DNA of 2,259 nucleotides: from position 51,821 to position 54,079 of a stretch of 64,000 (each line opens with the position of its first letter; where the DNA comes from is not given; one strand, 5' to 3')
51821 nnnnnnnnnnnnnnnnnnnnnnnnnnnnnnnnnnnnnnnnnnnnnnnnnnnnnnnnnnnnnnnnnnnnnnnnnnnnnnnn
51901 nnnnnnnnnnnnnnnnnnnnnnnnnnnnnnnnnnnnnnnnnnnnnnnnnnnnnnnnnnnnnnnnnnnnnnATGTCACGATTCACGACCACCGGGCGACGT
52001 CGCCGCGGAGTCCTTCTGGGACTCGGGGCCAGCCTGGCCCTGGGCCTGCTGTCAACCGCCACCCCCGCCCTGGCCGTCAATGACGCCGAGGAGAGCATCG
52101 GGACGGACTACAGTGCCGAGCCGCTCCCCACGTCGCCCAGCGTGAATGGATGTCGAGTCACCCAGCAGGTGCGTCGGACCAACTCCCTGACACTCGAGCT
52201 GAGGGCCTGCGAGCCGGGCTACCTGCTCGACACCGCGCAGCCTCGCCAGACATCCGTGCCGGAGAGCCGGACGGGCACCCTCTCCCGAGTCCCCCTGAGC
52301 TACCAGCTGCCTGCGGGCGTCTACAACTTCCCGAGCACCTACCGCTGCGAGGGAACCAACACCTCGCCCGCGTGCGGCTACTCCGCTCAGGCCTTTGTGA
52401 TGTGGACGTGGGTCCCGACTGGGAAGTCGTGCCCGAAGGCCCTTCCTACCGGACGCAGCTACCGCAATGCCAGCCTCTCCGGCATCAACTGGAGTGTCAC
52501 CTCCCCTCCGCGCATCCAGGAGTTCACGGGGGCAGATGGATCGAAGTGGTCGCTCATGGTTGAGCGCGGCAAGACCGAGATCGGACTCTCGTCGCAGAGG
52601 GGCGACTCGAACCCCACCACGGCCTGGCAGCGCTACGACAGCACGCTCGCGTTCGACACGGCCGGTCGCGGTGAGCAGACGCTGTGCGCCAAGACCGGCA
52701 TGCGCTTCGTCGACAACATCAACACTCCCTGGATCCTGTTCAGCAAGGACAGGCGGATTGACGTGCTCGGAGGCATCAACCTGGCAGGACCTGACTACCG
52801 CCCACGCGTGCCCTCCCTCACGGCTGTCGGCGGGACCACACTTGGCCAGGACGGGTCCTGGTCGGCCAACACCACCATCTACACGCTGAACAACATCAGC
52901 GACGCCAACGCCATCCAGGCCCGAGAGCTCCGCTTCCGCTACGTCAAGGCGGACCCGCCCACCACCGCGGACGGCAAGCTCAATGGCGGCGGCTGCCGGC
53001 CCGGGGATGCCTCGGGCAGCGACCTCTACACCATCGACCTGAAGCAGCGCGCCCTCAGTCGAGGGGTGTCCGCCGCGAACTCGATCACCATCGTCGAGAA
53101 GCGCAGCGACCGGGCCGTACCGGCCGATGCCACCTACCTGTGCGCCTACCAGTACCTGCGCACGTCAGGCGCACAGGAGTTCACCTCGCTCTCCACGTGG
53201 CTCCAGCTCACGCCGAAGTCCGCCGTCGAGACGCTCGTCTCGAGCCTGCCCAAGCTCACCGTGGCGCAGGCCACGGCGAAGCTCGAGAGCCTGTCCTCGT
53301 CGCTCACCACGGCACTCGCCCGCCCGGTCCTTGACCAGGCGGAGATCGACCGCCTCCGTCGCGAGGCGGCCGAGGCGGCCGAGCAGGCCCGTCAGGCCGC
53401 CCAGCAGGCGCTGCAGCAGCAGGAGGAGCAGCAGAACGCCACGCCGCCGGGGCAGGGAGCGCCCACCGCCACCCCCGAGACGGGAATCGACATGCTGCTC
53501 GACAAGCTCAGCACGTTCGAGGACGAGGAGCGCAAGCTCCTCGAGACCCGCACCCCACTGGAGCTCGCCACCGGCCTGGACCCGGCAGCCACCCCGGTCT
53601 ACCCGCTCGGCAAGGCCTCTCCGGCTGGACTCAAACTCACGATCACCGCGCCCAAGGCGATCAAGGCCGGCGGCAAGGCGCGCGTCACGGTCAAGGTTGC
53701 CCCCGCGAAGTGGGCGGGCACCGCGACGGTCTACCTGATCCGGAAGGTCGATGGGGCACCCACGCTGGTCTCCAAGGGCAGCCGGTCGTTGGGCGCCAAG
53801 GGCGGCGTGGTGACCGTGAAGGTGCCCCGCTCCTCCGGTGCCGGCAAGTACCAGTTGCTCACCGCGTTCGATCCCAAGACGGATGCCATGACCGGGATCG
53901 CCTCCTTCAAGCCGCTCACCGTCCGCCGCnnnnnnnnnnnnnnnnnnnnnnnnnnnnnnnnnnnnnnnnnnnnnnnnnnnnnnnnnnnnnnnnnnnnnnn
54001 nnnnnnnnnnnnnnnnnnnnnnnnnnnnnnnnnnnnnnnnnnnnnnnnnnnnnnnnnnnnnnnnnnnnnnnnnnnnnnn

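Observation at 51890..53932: Orphan ~650-aa secreted protein in the variable slot between the uvrA-MBL and terC-uvrB blocks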

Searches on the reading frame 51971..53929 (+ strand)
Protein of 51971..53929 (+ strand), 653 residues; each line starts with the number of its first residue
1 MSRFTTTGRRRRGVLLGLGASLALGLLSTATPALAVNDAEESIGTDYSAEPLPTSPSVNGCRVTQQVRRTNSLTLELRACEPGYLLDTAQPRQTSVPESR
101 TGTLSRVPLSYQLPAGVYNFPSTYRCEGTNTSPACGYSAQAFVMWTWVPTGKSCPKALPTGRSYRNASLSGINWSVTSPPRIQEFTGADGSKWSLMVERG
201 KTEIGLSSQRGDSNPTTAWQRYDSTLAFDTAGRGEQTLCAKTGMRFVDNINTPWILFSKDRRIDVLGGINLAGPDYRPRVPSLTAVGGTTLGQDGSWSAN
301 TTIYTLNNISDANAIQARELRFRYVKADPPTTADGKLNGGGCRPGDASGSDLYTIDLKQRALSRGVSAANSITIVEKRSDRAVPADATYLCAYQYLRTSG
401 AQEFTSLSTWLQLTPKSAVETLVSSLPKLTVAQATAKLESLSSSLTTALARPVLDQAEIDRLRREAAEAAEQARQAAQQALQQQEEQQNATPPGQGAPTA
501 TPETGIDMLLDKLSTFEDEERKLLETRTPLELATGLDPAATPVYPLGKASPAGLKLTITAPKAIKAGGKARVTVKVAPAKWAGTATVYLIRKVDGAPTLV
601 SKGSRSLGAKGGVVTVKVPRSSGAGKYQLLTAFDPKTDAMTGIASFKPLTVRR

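Call 3: search_protein_families(library=pfam, proteins=[window:51971-53929:+], max_evalue=1)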
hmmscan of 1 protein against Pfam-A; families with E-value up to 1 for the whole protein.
window:51971-53929:+ (653 aa): 1 family
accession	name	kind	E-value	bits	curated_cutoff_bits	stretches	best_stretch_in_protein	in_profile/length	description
PF13779.11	DUF4175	-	0.43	8.9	27.3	1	430-513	480-560/825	Domain of unknown function (DUF4175)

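Call 4: search_protein_families(library=ncbifam, proteins=[window:51971-53929:+], max_evalue=1)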
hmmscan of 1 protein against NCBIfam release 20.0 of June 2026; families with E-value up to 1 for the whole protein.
window:51971-53929:+ (653 aa): 1 family
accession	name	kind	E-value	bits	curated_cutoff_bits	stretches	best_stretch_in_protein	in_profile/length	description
NF041244.1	IglI_fam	subfamily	0.78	9.6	100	0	424-518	127-214/290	type VI secretion system protein IglI family protein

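Call 5: search_solved_structures(query=window:51971-53929:+, max_evalue=1)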
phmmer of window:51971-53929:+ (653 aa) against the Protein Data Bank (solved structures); distinct sequences matched with E-value up to 1: 0.

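Call 6: find_homologous_proteins(query=window:51971-53929:+, max_evalue=0.001)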
Query window:51971-53929:+ (653 aa): 3 proteins with E <= 0.001 among 8000 candidates.
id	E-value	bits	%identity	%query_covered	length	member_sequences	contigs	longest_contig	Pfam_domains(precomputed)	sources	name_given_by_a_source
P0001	0.0e+0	1439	100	100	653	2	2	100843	-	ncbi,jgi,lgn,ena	-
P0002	2.4e-187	642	51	99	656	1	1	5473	-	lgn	-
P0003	1.6e-129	451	42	99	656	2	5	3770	-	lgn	-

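Call 7: find_encoding_contigs(protein=P0001, flank=6000, max_places=4)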
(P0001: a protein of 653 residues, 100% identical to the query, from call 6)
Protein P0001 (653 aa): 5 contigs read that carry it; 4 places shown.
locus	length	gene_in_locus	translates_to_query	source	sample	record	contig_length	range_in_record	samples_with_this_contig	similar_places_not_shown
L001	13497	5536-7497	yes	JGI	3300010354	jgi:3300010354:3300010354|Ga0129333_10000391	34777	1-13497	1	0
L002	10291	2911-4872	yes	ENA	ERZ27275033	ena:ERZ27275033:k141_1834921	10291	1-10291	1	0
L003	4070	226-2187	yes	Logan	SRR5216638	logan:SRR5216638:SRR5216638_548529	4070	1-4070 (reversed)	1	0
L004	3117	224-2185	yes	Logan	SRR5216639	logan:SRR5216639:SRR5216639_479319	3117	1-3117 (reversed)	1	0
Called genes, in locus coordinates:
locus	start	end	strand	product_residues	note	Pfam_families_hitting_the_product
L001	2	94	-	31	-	?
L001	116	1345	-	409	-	PF01541:GIY-YIG, PF27096:UvrC_M, PF02151:UVR, PF22920:UvrC_RNaseH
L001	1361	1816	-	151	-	PF00355:Rieske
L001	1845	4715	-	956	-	PF00005:ABC_tran (faint), PF02463:SMC_N (faint), PF13191:AAA_16 (faint), PF13304:AAA_21 (faint), PF13555:AAA_29 (faint), PF20703:nSTAND1 (faint), PF17760:UvrA_inter, PF17755:UvrA_DNA-bind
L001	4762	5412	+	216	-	PF00753:Lactamase_B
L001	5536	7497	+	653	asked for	-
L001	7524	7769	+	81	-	-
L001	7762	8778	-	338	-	PF03741:TerC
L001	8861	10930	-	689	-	PF04851:ResIII, PF00270:DEAD (faint), PF17757:UvrB_inter, PF27431:UvrB_3rd, PF00271:Helicase_C, PF12344:UvrB, PF02151:UVR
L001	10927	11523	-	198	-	PF01121:CoaE, PF13521:AAA_28 (faint), PF13671:AAA_33 (weak)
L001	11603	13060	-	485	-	PF21710:Spt6_S1 (faint), PF00575:S1, PF23459:S1_RRP5, PF00575:S1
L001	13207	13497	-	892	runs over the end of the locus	PF02739:5_3_exonuc_N, PF01367:5_3_exonuc, PF22619:DNA_polI_exo1, PF00476:DNA_pol_A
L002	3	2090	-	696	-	?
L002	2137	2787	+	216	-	PF00753:Lactamase_B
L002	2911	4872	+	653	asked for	-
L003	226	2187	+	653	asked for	-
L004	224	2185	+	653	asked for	-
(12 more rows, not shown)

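Call 8: find_encoding_contigs(protein=P0002, flank=6000, max_places=4)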
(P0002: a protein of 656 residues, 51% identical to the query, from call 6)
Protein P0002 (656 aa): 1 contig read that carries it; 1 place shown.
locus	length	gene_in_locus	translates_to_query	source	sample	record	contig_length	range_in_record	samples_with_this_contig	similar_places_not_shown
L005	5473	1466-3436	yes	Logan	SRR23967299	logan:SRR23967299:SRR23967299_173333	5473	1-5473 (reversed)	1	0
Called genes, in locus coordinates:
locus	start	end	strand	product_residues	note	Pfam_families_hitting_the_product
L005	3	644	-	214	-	?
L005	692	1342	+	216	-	PF00753:Lactamase_B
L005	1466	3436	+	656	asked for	-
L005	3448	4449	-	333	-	PF03741:TerC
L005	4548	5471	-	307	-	?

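Call 9: find_encoding_contigs(protein=P0003, flank=6000, max_places=5)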
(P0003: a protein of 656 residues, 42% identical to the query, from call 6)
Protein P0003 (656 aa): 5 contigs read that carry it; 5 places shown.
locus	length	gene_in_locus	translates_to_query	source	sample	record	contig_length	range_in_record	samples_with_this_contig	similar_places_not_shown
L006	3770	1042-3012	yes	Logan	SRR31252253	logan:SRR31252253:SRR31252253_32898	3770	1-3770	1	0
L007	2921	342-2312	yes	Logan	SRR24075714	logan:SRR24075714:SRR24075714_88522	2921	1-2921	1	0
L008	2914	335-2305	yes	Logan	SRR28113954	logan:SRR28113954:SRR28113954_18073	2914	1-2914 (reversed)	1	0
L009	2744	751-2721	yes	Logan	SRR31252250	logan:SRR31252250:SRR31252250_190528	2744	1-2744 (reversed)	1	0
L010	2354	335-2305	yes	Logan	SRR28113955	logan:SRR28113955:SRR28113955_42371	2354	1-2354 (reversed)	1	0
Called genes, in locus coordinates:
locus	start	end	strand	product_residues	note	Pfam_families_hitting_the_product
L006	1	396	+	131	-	?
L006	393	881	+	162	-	PF00994:MoCF_biosynth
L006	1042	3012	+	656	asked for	-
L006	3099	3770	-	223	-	?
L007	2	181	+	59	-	?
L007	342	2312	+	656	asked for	-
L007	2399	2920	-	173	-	?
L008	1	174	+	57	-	?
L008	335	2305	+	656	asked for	-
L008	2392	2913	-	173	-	?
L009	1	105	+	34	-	?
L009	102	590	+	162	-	PF00994:MoCF_biosynth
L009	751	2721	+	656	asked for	-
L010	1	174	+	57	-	?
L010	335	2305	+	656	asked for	-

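Call 19: find_related_loci(query=A1, collection=genome_contigs, flank=8000)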
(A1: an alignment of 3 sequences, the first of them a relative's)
Query A1 (653 aa) in genome_contigs; peptide patterns used: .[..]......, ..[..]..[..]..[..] (x = any residue, [..] = any of these).
37 stretches matched a pattern, but none encodes a relative of the query by tblastn (E <= 1e-3).

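Call 23: predict_structure(alignment_id=A1)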
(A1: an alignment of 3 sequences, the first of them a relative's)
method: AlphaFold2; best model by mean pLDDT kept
length: 653 residues; sequences in the alignment: 3
mean_pLDDT: 51.8   pTM: 0.30
mean pLDDT of the five models: 51.8, 50.3, 49.9, 49.9, 47.5
residues with pLDDT >= 90: 25; 70-90: 96; 50-70: 202; < 50: 330
segments of 3 or more residues with pLDDT < 50: 1-139, 150-153, 155-179, 187-189, 199-227, 247-262, 264-278, 284-295, 298-311, 332-337, 346-350, 378-381, 415-429, 448-460, 490-503, 523-526
pLDDT, mean of each block of 10 residues (from residue 1): 26 28 24 23 24 29 31 31 31 38 35 35 31 38 61 44 31 38 53 57 35 35 45 54 48 43 42 41 45 47 41 64 68 48 51 69 56 50 61 66 60 48 37 55 51 42 53 58 54 42 50 59 53 64 82 85 89 87 86 65 85 89 85 76 87 85
secondary structure, 60 per line:
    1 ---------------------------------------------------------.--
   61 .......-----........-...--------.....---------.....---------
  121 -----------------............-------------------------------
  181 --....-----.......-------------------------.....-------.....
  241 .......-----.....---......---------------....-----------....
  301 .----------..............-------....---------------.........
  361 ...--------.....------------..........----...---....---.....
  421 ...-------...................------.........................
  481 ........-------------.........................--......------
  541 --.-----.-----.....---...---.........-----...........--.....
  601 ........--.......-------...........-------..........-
elements in order (helices of 4 or more, strands of 3 or more residues): E61-67 E73-80 E93-97 E107-111 E138-149 E183-186 E192-198 E224-228 E236-247 E253-257 E261-266 E282-285 E297-301 E315-325 H333-336 E352-356 H357-363 E372-376 E389-398 E403-405 E409-412 H416-423 H431-449 H456-488 H502-526 H529-534 E555-559 E563-565 E569-577 E583-593 E596-608 E611-617 E625-635 E643-652

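Call 25: search_protein_representatives(alignment_id=A1)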
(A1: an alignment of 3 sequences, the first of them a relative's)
Query: 3 sequences, 657 profile positions. Proteins with E-value up to 0.001 (for the whole library): 26; up to 1e-10: 16; up to 1e-30: 5. The best 26 are listed.
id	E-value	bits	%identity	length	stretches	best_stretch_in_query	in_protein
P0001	0.0e+00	1177.7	-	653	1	1-657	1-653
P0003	0.0e+00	1132.5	-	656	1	2-656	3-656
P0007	2.3e-33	132.3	-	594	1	391-657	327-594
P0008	2.8e-32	128.7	-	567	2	341-656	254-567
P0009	7.2e-32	127.3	-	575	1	392-657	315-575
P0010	1.2e-19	86.9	-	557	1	366-655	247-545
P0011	1.3e-19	86.8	-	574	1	387-655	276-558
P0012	4.8e-19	84.9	-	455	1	391-657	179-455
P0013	1.3e-18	83.5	-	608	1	386-657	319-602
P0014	1.5e-17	80.0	-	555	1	430-655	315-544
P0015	1.6e-16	76.6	-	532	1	391-655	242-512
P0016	1.6e-13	66.7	-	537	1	391-656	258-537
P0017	5.2e-13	65.0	-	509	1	386-656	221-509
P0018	9.4e-13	64.1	-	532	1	424-656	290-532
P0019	2.4e-11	59.5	-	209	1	468-655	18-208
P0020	7.6e-11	57.8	-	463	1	527-656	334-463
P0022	1.9e-08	49.9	-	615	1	534-655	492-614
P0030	3.1e-04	36.0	-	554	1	392-641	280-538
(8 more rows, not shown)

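Call 30: search_protein_families(library=pfam, proteins=[P0007, P0008, P0009, P0010, P0011, P0013, P0014, P0016, P0020, P0022], max_evalue=0.1)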
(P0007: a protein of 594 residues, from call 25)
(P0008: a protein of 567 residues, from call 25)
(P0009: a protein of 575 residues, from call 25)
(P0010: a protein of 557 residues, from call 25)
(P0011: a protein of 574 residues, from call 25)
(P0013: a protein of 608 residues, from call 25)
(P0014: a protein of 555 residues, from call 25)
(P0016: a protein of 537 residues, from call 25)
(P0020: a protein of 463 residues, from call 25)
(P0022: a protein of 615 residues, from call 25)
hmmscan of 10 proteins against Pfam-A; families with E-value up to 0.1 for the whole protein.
P0007 (594 aa): 2 families
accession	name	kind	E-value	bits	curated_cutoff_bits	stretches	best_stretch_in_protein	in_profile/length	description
PF14257.11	DUF4349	-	0.059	13.1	27.7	1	395-455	127-185/213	Domain of unknown function (DUF4349)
PF10018.14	Med4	-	0.084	13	26.9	0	389-415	21-47/190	Vitamin-D-receptor interacting Mediator subunit 4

P0008 (567 aa): 1 family
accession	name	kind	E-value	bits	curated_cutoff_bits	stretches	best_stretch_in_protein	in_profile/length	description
PF13801.11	Metal_resist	-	0.001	19.7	29.2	1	343-392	65-114/125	Heavy-metal resistance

P0009 (575 aa): 1 family
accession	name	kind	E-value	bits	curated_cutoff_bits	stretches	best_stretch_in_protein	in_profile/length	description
PF07820.17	TraC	-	0.017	15.9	27.7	1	368-424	31-87/88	TraC-like protein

P0010 (557 aa): 2 families
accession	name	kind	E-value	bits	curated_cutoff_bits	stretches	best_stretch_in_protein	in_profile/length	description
PF05140.19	ResB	-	0.041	13.1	24.6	1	460-495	241-273/486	ResB-like family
PF05960.17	DUF885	-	0.042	13.9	32.4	1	307-412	84-190/532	Bacterial protein of unknown function (DUF885)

P0011 (574 aa): 1 family
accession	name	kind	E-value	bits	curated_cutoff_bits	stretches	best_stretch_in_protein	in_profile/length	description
PF15387.11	DUF4611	-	0.02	15.5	32.1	1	308-370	15-76/96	Domain of unknown function (DUF4611)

P0013 (608 aa): 0 families

P0014 (555 aa): 0 families

P0016 (537 aa): 0 families

P0020 (463 aa): 0 families

P0022 (615 aa): 2 families
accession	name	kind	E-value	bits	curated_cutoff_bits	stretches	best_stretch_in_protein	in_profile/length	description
PF16640.11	Big_3_5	-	0.013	16.4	35.5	1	522-595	3-68/88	Bacterial Ig-like domain (group 3)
PF19271.4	Nis1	-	0.017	16.2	27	0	521-596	8-94/114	Nis1 family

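Call 32: find_homologous_proteins(query=A2, max_evalue=0.001)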
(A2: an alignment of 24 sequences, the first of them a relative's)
Query A2 (24 sequences) (653 aa, profile of the alignment): 3 proteins with E <= 0.001 among 8000 candidates.
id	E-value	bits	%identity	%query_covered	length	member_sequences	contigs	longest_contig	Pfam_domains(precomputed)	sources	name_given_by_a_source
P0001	1.2e-141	492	100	100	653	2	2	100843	-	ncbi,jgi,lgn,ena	-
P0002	1.3e-135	472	51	99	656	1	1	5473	-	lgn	-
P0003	1.4e-126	442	42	99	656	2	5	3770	-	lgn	-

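Call 40: find_encoding_contigs(protein=P0007, flank=8000, max_places=3)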
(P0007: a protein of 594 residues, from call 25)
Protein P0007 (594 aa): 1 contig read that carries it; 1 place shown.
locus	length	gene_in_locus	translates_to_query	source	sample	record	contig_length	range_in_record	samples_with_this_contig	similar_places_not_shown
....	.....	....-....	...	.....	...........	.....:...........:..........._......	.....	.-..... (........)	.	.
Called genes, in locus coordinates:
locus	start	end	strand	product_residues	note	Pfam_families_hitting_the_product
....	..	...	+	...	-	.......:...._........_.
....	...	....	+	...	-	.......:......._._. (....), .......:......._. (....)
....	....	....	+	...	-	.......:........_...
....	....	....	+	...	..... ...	-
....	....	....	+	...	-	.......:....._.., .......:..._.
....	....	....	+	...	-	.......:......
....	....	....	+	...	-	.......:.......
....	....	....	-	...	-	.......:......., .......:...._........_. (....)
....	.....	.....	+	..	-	-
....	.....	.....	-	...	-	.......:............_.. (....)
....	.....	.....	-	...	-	?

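Call 41: fold_search(model_id=the predicted structure, library=pdb)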
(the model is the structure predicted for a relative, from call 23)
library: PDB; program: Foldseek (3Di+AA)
matches with E <= 10: 1999; with E <= 0.001: 78
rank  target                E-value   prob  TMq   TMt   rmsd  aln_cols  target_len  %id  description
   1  7ad7_B                3.2e-06  1.00  0.14  0.14  21.4       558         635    6  Crystal structure of human complement C5 in complex with the K8 bovine knob domain peptide. (released 2021-03-10)
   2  9u61_E                1.8e-05  0.92  0.13  0.07  25.8       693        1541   10  CP/MBL pathways C3 convertase C4b2a and C3 complex (released 2026-01-14)
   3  9fx3_A                4.7e-05  1.00  0.16  0.10  21.7       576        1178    7  Structure of active human CD109 (released 2025-03-19)
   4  9u60_E                7.8e-05  0.84  0.12  0.06  23.6       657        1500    7  C3 convertases zymogen C4b2 in loading state (released 2026-01-14)
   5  3pvm_A                1.3e-04  0.99  0.14  0.07  20.8       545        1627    6  Structure of Complement C5 in Complex with CVF (released 2011-01-19)
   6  9u5z_E                1.3e-04  0.82  0.11  0.06  22.2       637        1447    7  C3 convertases zymogen C4b2 in activation state (released 2026-01-14)
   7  5b71_E                1.6e-04  1.00  0.12  0.75   3.6       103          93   16  Crystal structure of complement C5 in complex with SKY59 (released 2017-05-03)
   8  3idu_B                1.8e-04  1.00  0.11  0.51   4.8       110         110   20  Crystal Structure of the CARDB domain of the PF1109 protein in complex with di-metal ions from Pyrococcus furiosus, No (released 2009-08-04)
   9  7b2m_A                1.9e-04  0.98  0.14  0.14  21.2       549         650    8  Cryo-EM structure of complement C4b in complex with nanobody E3 (released 2022-03-02)
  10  7np9                  2.0e-04  1.00  0.13  0.52   4.6       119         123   12  Structure of the human CR3 - CD11bCD18 specific nanobody hCR3Nb1 (released 2022-03-23)
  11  7kkj_A                2.0e-04  1.00  0.12  0.53   4.9       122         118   14  Structure of anti-SARS-CoV-2 Spike nanobody mNb6 (released 2020-11-25)
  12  8coe_C                2.0e-04  0.97  0.14  0.14  20.0       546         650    6  complement C5 in complex with the LCP0195 nanobody (released 2024-01-03)
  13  5tru_C                2.4e-04  1.00  0.12  0.54   3.8       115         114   15  Structure of the first-in-class checkpoint inhibitor Ipilimumab bound to human CTLA-4 (released 2017-05-10)
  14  3bx7_C                2.6e-04  1.00  0.12  0.51   3.7       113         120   13  Engineered Human Lipocalin 2 (LCN2) in Complex with the Extracellular Domain of Human CTLA-4 (released 2009-01-20)
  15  1sjx                  2.6e-04  1.00  0.13  0.54   5.4       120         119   12  Three-Dimensional Structure of a Llama VHH Domain OE7 binding the cell wall protein Malf1 (released 2005-03-15)
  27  3idu_A                4.2e-04  1.00  0.11  0.47   5.2       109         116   19  Crystal Structure of the CARDB domain of the PF1109 protein in complex with di-metal ions from Pyrococcus furiosus, No (released 2009-08-04)
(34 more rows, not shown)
